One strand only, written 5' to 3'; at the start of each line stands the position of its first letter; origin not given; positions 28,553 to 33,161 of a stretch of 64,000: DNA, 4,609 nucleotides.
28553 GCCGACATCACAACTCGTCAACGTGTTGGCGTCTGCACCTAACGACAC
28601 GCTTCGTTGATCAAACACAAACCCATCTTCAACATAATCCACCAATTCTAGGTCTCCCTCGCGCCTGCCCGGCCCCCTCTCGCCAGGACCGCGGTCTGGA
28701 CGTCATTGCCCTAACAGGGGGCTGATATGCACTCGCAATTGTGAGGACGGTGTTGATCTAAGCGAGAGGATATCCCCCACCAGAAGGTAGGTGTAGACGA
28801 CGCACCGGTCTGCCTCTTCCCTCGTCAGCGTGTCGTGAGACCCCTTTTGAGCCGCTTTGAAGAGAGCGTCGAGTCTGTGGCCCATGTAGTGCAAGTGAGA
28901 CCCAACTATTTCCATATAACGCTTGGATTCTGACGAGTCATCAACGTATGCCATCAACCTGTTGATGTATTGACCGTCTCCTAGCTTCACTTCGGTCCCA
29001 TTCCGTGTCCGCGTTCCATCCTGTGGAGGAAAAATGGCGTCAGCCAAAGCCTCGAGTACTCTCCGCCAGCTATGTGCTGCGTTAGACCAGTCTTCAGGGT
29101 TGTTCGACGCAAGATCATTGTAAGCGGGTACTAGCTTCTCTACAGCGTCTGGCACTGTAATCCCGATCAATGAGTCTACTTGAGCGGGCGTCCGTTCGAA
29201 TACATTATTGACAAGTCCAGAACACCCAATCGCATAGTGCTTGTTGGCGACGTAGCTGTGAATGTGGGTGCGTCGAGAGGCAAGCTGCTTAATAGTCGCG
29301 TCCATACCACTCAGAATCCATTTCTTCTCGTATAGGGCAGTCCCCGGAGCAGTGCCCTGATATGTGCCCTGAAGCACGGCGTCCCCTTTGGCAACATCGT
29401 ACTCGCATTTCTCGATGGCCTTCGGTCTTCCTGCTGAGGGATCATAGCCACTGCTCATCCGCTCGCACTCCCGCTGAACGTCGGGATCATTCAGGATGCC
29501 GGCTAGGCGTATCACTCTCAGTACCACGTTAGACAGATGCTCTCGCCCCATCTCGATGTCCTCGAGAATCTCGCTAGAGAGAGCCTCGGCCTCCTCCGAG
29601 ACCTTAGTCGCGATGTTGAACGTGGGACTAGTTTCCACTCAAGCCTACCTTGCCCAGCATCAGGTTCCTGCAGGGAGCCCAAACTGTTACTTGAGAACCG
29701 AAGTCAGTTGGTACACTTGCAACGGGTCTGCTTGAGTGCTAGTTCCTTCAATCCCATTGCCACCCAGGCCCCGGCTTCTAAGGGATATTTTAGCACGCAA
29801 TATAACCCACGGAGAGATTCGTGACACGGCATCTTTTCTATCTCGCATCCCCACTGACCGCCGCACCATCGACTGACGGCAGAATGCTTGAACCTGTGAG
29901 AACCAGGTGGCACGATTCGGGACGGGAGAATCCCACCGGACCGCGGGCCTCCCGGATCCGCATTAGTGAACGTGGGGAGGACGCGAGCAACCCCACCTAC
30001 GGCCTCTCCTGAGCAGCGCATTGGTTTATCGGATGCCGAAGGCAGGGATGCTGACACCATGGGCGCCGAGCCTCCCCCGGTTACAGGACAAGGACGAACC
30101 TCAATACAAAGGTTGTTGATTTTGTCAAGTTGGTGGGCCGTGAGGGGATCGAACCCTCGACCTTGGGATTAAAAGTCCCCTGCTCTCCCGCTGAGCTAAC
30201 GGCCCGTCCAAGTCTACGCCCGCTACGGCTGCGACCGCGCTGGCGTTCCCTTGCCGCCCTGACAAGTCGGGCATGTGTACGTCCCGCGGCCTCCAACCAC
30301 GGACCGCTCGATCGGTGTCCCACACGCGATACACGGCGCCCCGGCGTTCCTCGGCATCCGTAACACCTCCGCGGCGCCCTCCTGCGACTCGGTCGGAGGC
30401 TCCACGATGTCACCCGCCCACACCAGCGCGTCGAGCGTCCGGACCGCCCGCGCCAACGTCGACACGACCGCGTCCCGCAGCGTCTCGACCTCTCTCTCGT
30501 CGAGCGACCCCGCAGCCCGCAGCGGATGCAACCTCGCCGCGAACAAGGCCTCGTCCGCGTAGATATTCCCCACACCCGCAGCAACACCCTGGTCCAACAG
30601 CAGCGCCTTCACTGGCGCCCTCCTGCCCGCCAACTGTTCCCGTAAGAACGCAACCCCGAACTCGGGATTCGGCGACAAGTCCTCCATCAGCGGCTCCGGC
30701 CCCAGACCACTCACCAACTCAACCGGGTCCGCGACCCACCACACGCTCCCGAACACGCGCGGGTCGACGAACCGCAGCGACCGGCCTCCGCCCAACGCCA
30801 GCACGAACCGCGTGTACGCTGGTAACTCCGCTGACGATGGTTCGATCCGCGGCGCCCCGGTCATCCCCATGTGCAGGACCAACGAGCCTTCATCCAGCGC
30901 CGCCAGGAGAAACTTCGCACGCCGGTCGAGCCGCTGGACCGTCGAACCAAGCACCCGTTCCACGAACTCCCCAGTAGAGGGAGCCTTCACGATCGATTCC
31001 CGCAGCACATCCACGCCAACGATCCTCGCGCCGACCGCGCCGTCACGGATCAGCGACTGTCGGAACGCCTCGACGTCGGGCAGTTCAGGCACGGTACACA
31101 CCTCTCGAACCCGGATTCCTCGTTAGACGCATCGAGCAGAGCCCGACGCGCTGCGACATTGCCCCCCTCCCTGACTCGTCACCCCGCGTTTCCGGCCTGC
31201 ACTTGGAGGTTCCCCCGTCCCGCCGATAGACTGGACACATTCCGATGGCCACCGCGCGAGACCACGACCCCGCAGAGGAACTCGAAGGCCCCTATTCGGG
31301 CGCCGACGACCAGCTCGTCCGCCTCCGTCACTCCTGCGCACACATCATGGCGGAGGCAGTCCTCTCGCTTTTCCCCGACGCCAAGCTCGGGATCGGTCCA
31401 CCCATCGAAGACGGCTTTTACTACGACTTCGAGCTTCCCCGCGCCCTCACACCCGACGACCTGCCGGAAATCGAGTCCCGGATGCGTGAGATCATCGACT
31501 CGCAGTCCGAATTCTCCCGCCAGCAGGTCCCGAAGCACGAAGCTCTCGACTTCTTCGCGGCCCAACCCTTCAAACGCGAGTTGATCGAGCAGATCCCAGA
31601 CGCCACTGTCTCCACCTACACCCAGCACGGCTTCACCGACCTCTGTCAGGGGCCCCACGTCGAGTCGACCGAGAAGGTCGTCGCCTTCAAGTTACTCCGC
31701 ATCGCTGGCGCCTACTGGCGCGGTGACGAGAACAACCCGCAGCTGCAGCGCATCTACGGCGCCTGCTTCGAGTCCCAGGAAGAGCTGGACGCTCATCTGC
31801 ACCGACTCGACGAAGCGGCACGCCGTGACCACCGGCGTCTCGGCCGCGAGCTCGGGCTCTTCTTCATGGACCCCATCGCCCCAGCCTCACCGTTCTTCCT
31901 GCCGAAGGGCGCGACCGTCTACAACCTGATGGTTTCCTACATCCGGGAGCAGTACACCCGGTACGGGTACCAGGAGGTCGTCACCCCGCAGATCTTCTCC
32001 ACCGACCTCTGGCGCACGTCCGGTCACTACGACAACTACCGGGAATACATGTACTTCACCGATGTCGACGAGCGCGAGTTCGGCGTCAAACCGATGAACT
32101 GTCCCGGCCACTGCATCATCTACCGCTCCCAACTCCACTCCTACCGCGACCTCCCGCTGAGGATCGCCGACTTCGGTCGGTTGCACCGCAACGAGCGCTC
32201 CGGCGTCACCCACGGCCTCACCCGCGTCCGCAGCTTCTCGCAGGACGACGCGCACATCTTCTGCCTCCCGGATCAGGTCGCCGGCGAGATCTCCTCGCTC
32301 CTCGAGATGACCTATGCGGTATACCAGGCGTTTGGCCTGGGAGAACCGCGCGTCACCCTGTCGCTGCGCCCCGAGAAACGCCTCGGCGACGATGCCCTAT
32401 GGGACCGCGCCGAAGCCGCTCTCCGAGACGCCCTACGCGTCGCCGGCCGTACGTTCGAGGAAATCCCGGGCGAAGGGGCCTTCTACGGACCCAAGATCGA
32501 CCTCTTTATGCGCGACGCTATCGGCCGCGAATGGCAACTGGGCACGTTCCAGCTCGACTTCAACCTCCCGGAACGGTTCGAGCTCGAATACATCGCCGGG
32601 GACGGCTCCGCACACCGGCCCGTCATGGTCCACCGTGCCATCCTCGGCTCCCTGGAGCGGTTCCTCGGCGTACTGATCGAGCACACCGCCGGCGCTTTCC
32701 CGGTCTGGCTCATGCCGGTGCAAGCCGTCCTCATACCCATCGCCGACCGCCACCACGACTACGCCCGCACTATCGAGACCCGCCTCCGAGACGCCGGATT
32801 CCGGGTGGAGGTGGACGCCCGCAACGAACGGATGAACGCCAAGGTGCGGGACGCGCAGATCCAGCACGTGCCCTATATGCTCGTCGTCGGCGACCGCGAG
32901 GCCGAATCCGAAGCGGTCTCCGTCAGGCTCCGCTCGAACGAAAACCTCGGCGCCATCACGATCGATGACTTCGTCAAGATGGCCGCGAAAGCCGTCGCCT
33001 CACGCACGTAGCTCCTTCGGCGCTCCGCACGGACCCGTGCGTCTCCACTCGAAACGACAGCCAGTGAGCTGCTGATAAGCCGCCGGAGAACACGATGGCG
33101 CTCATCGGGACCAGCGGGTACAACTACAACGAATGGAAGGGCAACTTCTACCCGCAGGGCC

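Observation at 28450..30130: Low-GC (~50%) islet beside tRNA-Lys carrying a single orphan 311-aa ORF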

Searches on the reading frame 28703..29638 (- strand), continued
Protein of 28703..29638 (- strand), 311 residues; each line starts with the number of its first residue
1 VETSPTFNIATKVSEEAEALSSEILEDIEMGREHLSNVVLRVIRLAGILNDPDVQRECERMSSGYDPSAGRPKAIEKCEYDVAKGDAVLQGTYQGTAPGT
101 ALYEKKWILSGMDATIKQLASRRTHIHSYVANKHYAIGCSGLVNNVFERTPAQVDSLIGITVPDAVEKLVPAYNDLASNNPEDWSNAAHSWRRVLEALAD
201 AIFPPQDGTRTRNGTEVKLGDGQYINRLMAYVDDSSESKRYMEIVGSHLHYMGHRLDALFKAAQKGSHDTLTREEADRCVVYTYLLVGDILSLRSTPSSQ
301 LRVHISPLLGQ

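Call 83: search_protein_families(library=phrogs, proteins=[window:28703-29638:-, P0109], max_evalue=0.01)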
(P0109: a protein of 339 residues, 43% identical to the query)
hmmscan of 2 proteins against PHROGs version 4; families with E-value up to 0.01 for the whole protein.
window:28703-29638:- (311 aa): 0 families

P0109 (339 aa): 0 families

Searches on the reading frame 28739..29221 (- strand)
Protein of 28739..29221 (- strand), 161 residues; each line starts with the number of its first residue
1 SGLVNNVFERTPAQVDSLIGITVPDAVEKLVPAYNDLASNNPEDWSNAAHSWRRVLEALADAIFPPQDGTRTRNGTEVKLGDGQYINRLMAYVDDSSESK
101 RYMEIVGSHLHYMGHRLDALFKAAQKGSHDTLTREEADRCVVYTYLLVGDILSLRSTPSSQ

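Call 85: predict_structure(alignment_id=A5)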
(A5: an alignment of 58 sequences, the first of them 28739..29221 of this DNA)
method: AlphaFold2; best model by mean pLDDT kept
length: 161 residues; sequences in the alignment: 58
mean_pLDDT: 80.6   pTM: 0.77
mean pLDDT of the five models: 80.6, 79.8, 76.8, 76.8, 74.1
residues with pLDDT >= 90: 28; 70-90: 109; 50-70: 15; < 50: 9
segments of 3 or more residues with pLDDT < 50: 1-5, 158-161
pLDDT, mean of each block of 10 residues (from residue 1): 51 72 80 86 89 92 91 87 91 86 77 83 71 85 86 67 33
secondary structure, 60 per line:
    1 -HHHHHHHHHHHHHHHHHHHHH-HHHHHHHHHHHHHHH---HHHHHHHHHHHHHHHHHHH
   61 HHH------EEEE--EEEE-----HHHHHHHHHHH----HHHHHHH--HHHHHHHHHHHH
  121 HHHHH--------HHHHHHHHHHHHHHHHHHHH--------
elements in order: H2-22 H24-38 H42-63 E70-73 E76-79 H85-95 H100-106 H109-125 H134-153

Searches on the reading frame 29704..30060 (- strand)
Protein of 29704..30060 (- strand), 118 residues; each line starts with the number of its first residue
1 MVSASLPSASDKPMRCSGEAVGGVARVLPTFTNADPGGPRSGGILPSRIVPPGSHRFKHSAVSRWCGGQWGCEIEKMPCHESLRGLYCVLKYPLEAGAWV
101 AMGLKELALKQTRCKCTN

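Call 55: search_protein_families(library=padloc, proteins=[window:29704-30060:-], max_evalue=0.1)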
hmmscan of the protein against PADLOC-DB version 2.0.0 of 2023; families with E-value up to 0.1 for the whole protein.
window:29704-30060:- (118 aa): 0 families

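Call 72: find_homologous_proteins(query=window:29704-30060:-, max_evalue=0.01)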
Query window:29704-30060:- (118 aa): 1 proteins with E <= 0.01 among 7 candidates.
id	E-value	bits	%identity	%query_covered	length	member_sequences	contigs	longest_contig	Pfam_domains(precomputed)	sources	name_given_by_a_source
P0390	3.0e-76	272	100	100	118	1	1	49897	-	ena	-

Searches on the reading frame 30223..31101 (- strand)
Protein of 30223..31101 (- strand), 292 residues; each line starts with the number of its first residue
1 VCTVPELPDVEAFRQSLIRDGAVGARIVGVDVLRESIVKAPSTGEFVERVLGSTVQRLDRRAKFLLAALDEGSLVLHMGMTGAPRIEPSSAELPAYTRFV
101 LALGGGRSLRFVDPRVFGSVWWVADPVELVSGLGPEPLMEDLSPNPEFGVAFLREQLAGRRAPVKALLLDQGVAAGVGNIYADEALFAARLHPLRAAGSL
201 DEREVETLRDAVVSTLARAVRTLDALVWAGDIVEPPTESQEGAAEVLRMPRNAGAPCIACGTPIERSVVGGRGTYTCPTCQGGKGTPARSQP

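Call 4: search_protein_families(library=pfam, proteins=[window:30223-31101:-], max_evalue=1)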
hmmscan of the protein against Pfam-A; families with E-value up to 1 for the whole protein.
window:30223-31101:- (292 aa): 7 families
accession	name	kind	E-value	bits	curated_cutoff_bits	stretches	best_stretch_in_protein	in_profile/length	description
PF01149.29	Fapy_DNA_glyco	-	3.4e-26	92.6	25.5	1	5-120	2-117/117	Formamidopyrimidine-DNA glycosylase N-terminal domain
PF06831.19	H2TH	-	2.5e-24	85.5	34.7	1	133-222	1-84/93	Formamidopyrimidine-DNA glycosylase H2TH domain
PF06827.20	zf-FPG_IleRS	-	2.7e-07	30.7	21.3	1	256-281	3-28/30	Zinc finger found in FPG and IleRS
PF03107.22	C1_2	-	0.096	13.5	26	1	250-280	13-39/48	C1 domain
PF24458.1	DUF7573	-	0.11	12.9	30.2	1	253-281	10-37/39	Domain of unknown function (DUF7573)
PF06677.18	Auto_anti-p27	-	0.15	12.6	24.1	1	255-281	16-40/40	Sjogren's syndrome/scleroderma autoantigen 1 (Autoantigen p27)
PF21002.2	TMEM106_N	-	0.29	12.2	24.5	1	269-284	49-64/91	Transmembrane protein 106 N-terminal region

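Call 33: find_homologous_proteins(query=window:30223-31101:-, max_evalue=1e-40)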
Query window:30223-31101:- (292 aa): 913 proteins with E <= 1e-40 among 8000 candidates; the best 120 are listed.
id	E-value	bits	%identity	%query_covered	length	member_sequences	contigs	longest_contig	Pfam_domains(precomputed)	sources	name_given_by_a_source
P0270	9.5e-184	627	100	99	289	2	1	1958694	PF06831.20,PF01149.30,PF06827.21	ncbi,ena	-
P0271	3.4e-129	448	74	96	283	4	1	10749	PF06831.20,PF01149.30,PF06827.21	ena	-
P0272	1.6e-128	446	76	96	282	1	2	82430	PF06831.20,PF01149.30,PF06827.21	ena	-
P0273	3.0e-102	360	62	95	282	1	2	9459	PF06831.20,PF01149.30,PF06827.21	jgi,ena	jgi:formamidopyrimidine-DNA glycosylase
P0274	4.9e-97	343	60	96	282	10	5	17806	PF06831.20,PF01149.30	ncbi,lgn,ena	-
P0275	1.3e-91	325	59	91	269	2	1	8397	PF06831.20,PF01149.30,PF06827.21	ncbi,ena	-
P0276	1.4e-73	266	49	95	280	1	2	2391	PF06831.20,PF01149.30,PF06827.21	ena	-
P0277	1.7e-68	249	50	95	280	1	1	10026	PF06831.20,PF01149.30,PF06827.21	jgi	-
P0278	4.5e-68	248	48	95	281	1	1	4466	PF06831.20,PF01149.30,PF06827.21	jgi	jgi:formamidopyrimidine-DNA glycosylase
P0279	2.8e-67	245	43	97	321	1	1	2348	PF06831.20,PF01149.30,PF06827.21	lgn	-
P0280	3.5e-67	245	46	99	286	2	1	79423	PF06831.20,PF01149.30,PF06827.21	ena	-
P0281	6.0e-66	241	47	95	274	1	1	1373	PF06831.20,PF01149.30,PF06827.21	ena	-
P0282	1.6e-65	240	46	96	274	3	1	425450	PF06831.20,PF01149.30,PF06827.21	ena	-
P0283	1.8e-65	239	47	95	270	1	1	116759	PF06831.20,PF01149.30,PF06827.21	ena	-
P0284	1.5e-63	233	44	95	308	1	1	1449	PF06831.20,PF01149.30,PF06827.21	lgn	-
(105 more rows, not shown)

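Call 35: find_encoding_contigs(protein=P0272, flank=8000, max_places=3)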
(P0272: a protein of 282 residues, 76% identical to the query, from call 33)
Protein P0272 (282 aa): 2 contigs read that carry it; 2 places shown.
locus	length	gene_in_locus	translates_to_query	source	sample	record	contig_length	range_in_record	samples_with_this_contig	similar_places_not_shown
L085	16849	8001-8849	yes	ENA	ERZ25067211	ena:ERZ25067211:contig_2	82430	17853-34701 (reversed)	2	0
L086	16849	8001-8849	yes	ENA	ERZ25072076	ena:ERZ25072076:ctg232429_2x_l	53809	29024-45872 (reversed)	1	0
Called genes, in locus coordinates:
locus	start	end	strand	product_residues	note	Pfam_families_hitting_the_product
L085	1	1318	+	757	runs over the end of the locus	PF13328:HD_4, PF01966:HD (weak), PF04607:RelA_SpoT, PF02824:TGS, PF19296:RelA_AH, PF28438:RelA_RIS, PF13291:ACT_4, PF01842:ACT (weak)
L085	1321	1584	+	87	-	PF01649:Ribosomal_S20p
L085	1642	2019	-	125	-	PF00453:Ribosomal_L20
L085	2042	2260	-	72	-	PF01632:Ribosomal_L35p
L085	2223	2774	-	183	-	PF05198:IF3_N, PF00707:IF3_C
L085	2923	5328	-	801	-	PF02515:CoA_transf_3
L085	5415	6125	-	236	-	PF01904:DUF72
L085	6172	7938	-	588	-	PF07973:tRNA_SAD, PF00587:tRNA-synt_2b, PF03129:HGTP_anticodon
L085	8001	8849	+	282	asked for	PF01149:Fapy_DNA_glyco, PF06831:H2TH, PF06827:zf-FPG_IleRS (weak)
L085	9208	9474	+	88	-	-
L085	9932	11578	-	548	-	PF01268:FTHFS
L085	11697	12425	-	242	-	PF10502:Peptidase_S26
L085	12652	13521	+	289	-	PF04402:SIMPL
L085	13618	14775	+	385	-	PF00383:dCMP_cyt_deam_1, PF01872:RibD_C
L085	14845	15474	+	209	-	PF00677:Lum_binding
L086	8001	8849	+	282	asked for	PF01149:Fapy_DNA_glyco, PF06831:H2TH, PF06827:zf-FPG_IleRS (weak)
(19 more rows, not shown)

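Call 36: find_encoding_contigs(protein=P0271, flank=8000, max_places=3)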
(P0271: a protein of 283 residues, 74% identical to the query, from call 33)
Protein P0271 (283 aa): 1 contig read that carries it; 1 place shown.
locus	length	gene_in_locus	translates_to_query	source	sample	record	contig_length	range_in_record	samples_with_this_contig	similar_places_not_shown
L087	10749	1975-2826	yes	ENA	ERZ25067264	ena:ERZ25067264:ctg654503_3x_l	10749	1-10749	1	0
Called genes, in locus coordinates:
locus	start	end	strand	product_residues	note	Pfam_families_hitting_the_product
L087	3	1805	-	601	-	?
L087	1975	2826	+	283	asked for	PF01149:Fapy_DNA_glyco, PF06831:H2TH, PF06827:zf-FPG_IleRS (weak)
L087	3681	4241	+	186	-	-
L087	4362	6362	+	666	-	PF08298:AAA_PrkA, PF06798:PrkA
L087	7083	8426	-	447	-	PF01268:FTHFS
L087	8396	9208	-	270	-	PF10502:Peptidase_S26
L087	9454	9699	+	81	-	-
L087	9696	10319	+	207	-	PF04402:SIMPL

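Call 76: find_encoding_contigs(protein=P0270, flank=3000, max_places=2)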
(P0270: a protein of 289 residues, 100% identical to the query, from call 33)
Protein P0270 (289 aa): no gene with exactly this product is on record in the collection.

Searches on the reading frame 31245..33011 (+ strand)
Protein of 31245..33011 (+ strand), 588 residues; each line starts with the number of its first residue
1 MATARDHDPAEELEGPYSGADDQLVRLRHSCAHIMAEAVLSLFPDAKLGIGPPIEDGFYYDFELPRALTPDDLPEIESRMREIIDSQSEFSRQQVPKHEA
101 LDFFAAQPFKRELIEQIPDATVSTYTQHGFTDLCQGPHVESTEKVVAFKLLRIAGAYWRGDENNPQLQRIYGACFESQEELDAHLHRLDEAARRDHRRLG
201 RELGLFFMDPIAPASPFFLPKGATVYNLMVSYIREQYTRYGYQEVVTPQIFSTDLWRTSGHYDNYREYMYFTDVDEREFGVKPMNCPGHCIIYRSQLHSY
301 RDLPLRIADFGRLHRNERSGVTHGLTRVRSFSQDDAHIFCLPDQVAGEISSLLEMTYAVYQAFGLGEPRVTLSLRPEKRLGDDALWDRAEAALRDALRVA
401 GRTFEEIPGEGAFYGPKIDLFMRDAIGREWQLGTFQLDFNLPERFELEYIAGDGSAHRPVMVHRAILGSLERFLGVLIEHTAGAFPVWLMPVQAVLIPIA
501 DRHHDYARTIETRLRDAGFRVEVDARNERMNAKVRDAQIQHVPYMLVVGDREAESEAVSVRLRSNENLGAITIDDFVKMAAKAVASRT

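Call 28: find_related_loci(query=window:31245-33011:+, collection=genome_contigs, flank=10000)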
Query window:31245-33011:+ (588 aa) in genome_contigs; peptide patterns used: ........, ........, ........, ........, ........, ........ (x = any residue, [..] = any of these).
600 stretches matched a pattern (row limit reached: there are more); 598 encode a relative of the query (tblastn E <= 1e-3); the best 80 are kept; 80 distinct loci.
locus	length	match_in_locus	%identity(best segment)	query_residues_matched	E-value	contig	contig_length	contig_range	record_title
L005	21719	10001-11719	72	13-584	0e+0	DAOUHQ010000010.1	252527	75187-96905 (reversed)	MAG TPA_asm: Dehalococcoidia bacterium isolate S16_98 k189_25606, whole genome shotgun sequence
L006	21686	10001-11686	64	26-586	0e+0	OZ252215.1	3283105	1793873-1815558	MAG: Dehalococcoidia bacterium isolate f790cd15-5f21-4149-8e86-57a76e5ce5f8 genome assembly, chromosome: 1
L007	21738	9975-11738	59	6-588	0e+0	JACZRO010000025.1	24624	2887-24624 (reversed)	MAG: Chloroflexota bacterium isolate B102T1L10 B102T1L10_NODE2611, whole genome shotgun sequence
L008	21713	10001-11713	57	20-587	0e+0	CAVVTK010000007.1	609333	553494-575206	MAG: uncultured Holophagaceae bacterium isolate MFD02832.bin.3.68 genome assembly, contig: contig_3054, whole genome sho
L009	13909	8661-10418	56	16-587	0e+0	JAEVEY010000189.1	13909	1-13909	MAG: Candidatus Thermoflexus sinensis isolate QQ.bin.28 NODE_5265_length_13909_cov_34.3541, whole genome shotgun sequenc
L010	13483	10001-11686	55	28-587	0e+0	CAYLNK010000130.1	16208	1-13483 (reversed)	MAG TPA_asm: uncultured Holophagales bacterium isolate binchicken_co322_3 genome assembly, contig: NODE_4855_length_1620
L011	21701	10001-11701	53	27-587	0e+0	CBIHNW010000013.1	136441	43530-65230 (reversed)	MAG TPA_asm: uncultured Bdellovibrio sp. isolate SRR18156208_concoct_28 genome assembly, contig: ERZ27336868.142, whole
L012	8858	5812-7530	54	21-588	0e+0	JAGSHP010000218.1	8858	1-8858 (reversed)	MAG: Candidatus Thorarchaeota archaeon isolate A399 k151_1142993, whole genome shotgun sequence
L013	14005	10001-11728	54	26-588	0e+0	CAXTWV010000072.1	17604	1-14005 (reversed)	MAG TPA_asm: uncultured Ktedonobacteraceae bacterium isolate public_SRR14722087_metawrap_bin.1 genome assembly, contig:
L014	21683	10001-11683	56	26-583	0e+0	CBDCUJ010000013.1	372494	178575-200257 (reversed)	MAG: Dehalococcoidia bacterium isolate 29918375-b316-4374-90ff-90775800fcb1 genome assembly, contig: contig_13, whole ge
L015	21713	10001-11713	55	21-587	0e+0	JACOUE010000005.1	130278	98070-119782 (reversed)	MAG: Chloroflexi bacterium isolate NC_groundwater_62_Pr7_S-0.65um_68_13 FFV18_Sp65_scaffold_48495, whole genome shotgun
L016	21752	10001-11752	53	21-586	0e+0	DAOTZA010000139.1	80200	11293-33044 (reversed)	MAG TPA_asm: Anaerolineales bacterium isolate H38_463 k137_1383715, whole genome shotgun sequence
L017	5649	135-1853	53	21-588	0e+0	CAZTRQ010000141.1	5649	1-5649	MAG TPA_asm: uncultured Spirochaetaceae bacterium isolate binchicken_co8_186 genome assembly, contig: NODE_28683_length_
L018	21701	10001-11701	51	27-587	0e+0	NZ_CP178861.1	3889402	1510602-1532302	Bdellovibrio sp. HCB-162 chromosome, complete genome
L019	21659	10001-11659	56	27-577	0e+0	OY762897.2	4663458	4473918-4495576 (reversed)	MAG: Candidatus Binatia bacterium isolate 08c4157d-86a7-49cc-8b26-f3076a3ae996 genome assembly, chromosome: 1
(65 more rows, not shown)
